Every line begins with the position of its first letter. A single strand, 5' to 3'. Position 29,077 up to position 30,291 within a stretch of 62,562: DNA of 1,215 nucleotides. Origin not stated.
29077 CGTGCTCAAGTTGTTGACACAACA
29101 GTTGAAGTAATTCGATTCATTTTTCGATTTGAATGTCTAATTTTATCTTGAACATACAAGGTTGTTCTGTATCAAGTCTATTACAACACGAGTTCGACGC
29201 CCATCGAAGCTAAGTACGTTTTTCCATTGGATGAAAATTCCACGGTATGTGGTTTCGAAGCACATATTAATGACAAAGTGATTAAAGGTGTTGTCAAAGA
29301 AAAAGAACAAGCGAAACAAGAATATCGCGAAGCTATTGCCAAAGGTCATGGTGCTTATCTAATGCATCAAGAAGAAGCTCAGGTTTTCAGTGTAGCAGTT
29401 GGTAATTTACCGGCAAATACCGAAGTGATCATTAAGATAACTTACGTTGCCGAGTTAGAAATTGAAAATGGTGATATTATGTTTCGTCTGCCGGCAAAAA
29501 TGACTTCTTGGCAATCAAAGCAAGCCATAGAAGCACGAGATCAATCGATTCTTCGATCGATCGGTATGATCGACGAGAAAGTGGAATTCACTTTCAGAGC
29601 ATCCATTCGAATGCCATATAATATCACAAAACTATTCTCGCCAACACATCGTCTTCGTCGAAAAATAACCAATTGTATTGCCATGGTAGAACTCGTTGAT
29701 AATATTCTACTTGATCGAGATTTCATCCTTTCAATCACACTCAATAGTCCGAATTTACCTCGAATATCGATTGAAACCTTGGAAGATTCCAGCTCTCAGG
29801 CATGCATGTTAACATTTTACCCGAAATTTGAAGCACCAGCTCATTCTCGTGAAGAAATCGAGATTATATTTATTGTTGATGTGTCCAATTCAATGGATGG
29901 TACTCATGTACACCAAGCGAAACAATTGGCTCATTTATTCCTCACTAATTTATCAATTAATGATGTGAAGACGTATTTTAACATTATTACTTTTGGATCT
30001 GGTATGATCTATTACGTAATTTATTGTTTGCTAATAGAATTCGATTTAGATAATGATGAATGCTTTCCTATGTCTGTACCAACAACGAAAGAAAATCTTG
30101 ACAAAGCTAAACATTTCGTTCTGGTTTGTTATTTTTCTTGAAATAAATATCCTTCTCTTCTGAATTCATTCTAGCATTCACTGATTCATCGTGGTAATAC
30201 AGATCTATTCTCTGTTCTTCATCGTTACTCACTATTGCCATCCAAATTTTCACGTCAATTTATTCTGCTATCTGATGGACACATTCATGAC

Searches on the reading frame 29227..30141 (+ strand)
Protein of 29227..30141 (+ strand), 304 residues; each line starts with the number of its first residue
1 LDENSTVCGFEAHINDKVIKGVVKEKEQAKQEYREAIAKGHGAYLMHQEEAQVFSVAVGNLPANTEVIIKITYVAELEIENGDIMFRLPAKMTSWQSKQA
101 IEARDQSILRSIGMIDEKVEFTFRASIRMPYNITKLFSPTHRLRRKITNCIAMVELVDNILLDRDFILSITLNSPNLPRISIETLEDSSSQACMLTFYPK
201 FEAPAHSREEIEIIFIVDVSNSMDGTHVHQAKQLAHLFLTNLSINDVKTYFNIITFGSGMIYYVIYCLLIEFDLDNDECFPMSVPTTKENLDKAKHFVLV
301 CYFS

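Call 6: search_protein_families(library=pfam, proteins=[window:29227-30141:+], max_evalue=0.001)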
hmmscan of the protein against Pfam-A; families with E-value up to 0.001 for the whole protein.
window:29227-30141:+ (304 aa): 3 families
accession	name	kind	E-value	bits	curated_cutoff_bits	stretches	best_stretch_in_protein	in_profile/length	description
PF08487.16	VIT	-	1.5e-24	86.8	26.5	1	1-73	39-111/111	Vault protein inter-alpha-trypsin domain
PF00092.34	VWA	-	9e-06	26.4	23.8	1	213-259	2-48/174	von Willebrand factor type A domain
PF13519.12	VWA_2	-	0.00014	22.9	27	1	213-259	1-48/107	von Willebrand factor type A domain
